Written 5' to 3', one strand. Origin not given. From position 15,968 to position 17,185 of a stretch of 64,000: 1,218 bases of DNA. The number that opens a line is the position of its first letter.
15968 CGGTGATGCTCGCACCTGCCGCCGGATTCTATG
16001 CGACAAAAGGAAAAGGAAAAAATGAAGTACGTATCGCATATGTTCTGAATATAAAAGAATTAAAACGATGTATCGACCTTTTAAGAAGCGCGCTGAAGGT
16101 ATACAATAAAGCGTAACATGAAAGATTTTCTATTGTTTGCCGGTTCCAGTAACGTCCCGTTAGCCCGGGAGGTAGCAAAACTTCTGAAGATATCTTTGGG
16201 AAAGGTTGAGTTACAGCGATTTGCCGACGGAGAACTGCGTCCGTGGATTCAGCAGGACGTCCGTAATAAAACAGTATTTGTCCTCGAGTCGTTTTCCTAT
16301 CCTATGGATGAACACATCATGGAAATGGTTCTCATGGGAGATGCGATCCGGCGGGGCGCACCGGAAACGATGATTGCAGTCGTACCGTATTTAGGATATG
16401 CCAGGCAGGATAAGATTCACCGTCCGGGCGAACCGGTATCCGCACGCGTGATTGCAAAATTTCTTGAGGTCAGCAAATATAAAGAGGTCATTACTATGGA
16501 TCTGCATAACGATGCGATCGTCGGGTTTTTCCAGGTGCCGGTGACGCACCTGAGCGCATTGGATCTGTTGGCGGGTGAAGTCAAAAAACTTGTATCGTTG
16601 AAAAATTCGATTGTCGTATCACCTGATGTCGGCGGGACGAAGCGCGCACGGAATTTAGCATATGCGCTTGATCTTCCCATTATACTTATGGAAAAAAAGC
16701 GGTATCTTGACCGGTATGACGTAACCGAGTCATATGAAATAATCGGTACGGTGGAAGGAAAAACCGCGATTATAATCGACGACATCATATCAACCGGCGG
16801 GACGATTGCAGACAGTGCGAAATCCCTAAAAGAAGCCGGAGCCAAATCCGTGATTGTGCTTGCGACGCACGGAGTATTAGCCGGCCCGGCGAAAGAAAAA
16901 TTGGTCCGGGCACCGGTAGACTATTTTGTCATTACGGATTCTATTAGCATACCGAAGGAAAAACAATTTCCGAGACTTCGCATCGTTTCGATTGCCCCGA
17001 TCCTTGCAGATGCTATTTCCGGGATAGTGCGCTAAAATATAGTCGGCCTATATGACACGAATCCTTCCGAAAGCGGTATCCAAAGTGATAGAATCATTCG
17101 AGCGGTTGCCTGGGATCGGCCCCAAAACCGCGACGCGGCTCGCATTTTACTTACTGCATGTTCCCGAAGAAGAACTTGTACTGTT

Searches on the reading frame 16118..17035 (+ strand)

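Call 90: search_protein_families(library=pfam, proteins=[window:16118-17035:+], max_evalue=0.0001)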
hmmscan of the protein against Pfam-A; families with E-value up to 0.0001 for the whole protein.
window:16118-17035:+ (305 aa): 3 families
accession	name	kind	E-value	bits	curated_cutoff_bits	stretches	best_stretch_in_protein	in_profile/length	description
PF13793.12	Pribosyltran_N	-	3.7e-36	124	25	1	5-118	2-115/117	N-terminal domain of ribose phosphate pyrophosphokinase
PF14572.12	Pribosyl_synth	-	5e-18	66.1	27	1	207-303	76-173/184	Phosphoribosyl synthetase-associated domain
PF00156.33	Pribosyltran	-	2.2e-15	56.8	26.3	1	159-270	26-141/158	Phosphoribosyl transferase domain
